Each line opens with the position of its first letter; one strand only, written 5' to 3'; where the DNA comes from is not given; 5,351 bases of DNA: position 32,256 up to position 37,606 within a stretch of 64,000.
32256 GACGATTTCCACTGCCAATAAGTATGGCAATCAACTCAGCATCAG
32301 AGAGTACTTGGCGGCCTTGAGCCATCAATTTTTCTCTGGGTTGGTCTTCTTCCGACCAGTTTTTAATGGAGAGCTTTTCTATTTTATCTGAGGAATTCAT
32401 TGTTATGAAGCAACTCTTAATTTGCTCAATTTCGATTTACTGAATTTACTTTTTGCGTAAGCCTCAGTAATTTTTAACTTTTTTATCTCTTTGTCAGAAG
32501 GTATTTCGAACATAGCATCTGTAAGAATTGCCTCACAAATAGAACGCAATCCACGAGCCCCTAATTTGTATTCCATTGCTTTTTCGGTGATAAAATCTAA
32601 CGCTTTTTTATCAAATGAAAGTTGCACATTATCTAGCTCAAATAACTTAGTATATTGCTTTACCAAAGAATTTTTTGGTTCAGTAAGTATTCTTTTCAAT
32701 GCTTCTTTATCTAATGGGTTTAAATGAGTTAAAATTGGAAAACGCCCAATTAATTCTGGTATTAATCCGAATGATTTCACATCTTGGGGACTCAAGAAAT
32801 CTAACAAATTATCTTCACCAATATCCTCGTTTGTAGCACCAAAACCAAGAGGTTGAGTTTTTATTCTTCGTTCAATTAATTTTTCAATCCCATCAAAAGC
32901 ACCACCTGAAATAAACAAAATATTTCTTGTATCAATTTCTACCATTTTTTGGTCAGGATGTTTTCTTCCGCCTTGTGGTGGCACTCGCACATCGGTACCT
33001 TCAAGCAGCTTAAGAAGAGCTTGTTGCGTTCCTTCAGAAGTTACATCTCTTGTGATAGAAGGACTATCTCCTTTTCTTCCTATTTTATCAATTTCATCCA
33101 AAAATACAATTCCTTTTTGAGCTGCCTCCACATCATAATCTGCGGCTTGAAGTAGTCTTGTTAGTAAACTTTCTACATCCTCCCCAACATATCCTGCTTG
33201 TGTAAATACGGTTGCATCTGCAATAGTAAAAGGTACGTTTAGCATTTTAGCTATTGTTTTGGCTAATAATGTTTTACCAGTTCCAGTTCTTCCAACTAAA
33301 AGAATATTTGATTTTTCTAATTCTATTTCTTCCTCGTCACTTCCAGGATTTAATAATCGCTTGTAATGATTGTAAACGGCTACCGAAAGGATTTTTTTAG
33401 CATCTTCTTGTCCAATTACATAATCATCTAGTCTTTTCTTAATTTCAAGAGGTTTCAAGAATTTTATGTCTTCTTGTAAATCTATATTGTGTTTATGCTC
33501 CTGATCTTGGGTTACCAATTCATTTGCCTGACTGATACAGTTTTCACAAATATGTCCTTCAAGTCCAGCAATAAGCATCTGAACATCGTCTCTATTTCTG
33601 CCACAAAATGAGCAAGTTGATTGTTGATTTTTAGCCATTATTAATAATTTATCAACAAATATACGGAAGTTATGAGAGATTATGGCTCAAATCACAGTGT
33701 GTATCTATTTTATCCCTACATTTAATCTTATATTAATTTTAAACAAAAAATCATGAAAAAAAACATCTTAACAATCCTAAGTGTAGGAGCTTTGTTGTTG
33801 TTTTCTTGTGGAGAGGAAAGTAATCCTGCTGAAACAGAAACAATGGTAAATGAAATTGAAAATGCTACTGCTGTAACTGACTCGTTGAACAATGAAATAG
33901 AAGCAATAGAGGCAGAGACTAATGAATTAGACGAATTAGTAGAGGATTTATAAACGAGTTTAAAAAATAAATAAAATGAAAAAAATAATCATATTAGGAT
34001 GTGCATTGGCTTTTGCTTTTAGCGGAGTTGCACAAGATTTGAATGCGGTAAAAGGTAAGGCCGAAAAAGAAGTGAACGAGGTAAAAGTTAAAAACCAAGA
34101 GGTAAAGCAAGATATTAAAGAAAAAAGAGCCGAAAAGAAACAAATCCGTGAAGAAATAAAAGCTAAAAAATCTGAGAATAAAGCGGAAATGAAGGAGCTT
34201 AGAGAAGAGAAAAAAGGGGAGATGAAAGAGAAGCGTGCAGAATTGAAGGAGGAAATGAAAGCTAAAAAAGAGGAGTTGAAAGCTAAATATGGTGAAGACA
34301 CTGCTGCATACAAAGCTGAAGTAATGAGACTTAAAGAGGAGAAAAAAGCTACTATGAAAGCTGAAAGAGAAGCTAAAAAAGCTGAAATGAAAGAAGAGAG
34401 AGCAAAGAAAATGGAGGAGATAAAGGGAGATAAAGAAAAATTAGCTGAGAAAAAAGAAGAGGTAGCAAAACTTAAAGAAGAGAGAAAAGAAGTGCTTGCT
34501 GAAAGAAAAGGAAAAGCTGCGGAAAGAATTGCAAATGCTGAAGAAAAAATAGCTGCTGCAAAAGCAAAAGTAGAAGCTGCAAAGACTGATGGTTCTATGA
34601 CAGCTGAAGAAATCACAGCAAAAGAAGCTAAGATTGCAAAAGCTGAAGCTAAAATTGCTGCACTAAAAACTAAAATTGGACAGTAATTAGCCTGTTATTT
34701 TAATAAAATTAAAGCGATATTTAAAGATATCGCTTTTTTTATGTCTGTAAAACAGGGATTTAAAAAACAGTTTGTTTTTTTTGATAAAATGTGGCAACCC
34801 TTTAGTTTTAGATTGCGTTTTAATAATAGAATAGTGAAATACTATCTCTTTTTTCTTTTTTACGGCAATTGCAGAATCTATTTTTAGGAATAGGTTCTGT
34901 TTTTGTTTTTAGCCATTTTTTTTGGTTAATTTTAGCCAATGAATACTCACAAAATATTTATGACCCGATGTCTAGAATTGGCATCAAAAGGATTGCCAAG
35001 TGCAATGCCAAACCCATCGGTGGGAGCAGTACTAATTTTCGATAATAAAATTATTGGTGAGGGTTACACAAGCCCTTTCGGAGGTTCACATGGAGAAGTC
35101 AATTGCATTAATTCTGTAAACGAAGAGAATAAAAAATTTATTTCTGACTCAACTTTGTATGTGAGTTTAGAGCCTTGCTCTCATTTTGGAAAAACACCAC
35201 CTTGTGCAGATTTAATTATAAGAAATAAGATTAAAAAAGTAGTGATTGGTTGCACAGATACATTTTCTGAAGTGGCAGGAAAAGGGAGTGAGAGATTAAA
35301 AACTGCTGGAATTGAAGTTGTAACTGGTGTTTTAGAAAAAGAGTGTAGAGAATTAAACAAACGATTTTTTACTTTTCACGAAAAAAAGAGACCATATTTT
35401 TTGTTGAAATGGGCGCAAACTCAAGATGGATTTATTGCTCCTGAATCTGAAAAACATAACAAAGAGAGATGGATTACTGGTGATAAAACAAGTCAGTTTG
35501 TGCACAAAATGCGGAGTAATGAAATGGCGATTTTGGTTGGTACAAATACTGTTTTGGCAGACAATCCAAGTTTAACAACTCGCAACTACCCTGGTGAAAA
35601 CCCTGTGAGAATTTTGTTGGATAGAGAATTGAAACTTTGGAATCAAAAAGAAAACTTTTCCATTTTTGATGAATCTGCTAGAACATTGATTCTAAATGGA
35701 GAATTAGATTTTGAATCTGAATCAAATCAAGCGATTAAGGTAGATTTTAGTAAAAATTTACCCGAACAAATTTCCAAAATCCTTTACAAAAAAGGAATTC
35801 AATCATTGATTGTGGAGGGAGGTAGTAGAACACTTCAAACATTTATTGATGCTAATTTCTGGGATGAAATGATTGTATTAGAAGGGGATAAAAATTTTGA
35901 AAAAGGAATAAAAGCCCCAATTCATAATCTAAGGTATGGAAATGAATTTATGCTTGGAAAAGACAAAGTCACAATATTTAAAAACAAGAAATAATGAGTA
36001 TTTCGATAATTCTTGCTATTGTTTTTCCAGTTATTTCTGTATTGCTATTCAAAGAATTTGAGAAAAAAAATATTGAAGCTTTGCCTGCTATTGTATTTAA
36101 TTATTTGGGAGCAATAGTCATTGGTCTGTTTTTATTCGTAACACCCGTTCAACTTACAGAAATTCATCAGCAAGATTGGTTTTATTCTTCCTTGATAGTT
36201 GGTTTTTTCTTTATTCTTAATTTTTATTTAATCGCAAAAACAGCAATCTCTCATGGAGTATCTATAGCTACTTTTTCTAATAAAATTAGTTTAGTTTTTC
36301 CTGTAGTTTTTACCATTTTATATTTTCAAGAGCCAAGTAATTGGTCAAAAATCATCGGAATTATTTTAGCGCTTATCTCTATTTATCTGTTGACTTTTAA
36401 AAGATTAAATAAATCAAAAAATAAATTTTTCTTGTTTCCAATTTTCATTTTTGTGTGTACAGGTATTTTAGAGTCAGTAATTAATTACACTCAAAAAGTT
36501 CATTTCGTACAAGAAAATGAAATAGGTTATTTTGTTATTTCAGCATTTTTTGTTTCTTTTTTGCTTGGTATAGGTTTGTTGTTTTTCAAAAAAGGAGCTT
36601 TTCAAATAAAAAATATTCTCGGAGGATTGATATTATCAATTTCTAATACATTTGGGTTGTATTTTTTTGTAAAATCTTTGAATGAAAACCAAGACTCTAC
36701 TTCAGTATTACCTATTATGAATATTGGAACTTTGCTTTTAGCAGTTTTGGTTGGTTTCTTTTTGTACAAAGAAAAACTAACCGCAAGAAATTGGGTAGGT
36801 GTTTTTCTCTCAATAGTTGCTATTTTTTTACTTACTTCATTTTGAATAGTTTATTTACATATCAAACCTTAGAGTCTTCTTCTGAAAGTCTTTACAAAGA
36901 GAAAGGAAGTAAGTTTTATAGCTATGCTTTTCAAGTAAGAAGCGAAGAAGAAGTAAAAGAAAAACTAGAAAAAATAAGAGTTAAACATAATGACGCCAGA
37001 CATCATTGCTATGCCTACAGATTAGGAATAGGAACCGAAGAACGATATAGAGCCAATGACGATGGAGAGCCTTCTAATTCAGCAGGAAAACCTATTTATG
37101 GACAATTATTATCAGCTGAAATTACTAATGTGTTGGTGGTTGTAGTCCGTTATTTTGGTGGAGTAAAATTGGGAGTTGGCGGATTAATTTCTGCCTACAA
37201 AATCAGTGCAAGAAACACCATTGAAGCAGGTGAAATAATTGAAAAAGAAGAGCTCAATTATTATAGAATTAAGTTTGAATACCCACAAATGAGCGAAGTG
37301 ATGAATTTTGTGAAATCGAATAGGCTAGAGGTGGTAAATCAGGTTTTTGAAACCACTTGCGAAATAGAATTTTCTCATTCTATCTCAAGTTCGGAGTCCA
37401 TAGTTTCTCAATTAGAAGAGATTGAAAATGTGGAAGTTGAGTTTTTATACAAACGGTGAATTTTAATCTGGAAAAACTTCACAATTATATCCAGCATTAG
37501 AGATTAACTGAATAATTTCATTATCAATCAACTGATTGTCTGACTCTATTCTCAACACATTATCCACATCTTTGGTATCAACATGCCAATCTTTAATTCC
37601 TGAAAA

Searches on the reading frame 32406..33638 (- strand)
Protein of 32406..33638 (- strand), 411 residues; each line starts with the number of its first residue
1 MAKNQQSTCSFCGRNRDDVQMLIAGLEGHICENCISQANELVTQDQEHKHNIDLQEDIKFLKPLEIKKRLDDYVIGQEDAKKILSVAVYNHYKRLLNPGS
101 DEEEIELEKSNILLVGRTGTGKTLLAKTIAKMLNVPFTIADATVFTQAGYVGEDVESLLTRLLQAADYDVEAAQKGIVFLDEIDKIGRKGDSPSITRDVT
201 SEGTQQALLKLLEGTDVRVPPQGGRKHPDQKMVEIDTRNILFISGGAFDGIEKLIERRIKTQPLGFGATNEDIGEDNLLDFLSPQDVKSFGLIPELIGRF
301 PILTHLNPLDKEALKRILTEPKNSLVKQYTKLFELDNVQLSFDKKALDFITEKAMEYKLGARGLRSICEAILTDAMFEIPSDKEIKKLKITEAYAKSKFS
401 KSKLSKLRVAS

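Call 24: search_protein_families(library=pfam, proteins=[window:32406-33638:-], max_evalue=0.001)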
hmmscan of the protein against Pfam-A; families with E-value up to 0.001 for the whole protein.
window:32406-33638:- (411 aa): 11 families
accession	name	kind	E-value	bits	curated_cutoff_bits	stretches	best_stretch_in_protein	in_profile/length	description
PF07724.20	AAA_2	-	3.7e-30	105.6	27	1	108-302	2-165/166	AAA domain (Cdc48 subfamily)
PF00004.35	AAA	-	1.4e-16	61.6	21.2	1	112-218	1-98/131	ATPase family associated with various cellular activities (AAA)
PF06689.19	zf-C4_ClpX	-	2.5e-14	53.3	27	1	8-43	2-38/39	ClpX C4-type zinc finger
PF10431.15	ClpB_D2-small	-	5.8e-13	49.1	21.9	1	309-388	1-76/81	C-terminal, D2-small domain, of ClpB protein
PF07728.20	AAA_5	-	2.5e-07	31.2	22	1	111-187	1-79/139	AAA domain (dynein-related subfamily)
PF00158.32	Sigma54_activat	-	8.7e-06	26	20.2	0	104-131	17-44/168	Sigma-54 interaction domain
PF01078.27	Mg_chelatase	-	1.6e-05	24.9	20.3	0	110-134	23-47/207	Magnesium chelatase, subunit ChlI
PF05496.18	RuvB_N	-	2e-05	24.8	27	1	68-188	4-98/159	Holliday junction DNA helicase RuvB P-loop domain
PF13401.12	AAA_22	-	3.3e-05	24.7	27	1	108-178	4-88/130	AAA domain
PF00493.29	MCM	-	6.4e-05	22.6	23.3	1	68-188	20-135/224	MCM P-loop domain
PF12775.13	AAA_7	-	0.00034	20.6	25.8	1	109-184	33-110/181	P-loop containing dynein motor region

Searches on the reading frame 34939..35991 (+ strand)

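Call 24: search_protein_families(library=pfam, proteins=[window:34939-35991:+], max_evalue=0.001)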
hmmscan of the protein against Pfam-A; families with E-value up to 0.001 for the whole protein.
window:34939-35991:+ (351 aa): 4 families
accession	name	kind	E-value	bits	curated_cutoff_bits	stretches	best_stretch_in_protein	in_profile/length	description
PF01872.23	RibD_C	-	2.7e-27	96.3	24.1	1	152-313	1-158/197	RibD C-terminal domain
PF00383.29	dCMP_cyt_deam_1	-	1.4e-17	63.9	25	1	1-105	1-102/102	Cytidine and deoxycytidylate deaminase zinc-binding region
PF14437.12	MafB19-deam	-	5.9e-14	52.6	27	1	4-145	3-139/142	MafB19-like deaminase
PF18785.7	Inv-AAD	-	5.5e-07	30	26.5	1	35-129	9-116/129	Invertebrate-AID/APOBEC-deaminase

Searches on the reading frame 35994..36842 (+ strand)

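Call 25: search_protein_families(library=pfam, proteins=[window:35994-36842:+], max_evalue=0.001)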
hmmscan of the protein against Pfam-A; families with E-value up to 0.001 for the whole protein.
window:35994-36842:+ (283 aa): 3 families
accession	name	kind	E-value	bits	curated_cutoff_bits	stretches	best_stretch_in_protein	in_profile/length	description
PF00892.27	EamA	-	6.6e-14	52.8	28.2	2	5-134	7-134/135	EamA-like transporter family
PF00893.25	Multi_Drug_Res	-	0.00029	21.7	23.7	0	52-125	20-92/93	Small Multidrug Resistance protein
PF10639.15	TMEM234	-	0.0005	20.6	30.1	0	217-280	50-112/113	Putative transmembrane family 234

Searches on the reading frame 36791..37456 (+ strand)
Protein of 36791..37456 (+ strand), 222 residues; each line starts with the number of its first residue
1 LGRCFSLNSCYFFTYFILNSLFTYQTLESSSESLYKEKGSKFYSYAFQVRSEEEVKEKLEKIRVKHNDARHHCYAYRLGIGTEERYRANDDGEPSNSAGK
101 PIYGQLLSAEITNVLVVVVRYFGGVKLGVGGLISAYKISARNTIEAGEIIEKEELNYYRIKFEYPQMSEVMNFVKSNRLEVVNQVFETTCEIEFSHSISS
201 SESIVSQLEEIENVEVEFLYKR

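Call 25: search_protein_families(library=pfam, proteins=[window:36791-37456:+], max_evalue=0.001)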
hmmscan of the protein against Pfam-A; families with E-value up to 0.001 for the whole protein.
window:36791-37456:+ (222 aa): 1 family
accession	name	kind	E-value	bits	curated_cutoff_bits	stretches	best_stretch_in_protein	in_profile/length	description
PF01205.25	UPF0029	-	3.3e-37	127.2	27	1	38-143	1-106/107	Uncharacterized protein family UPF0029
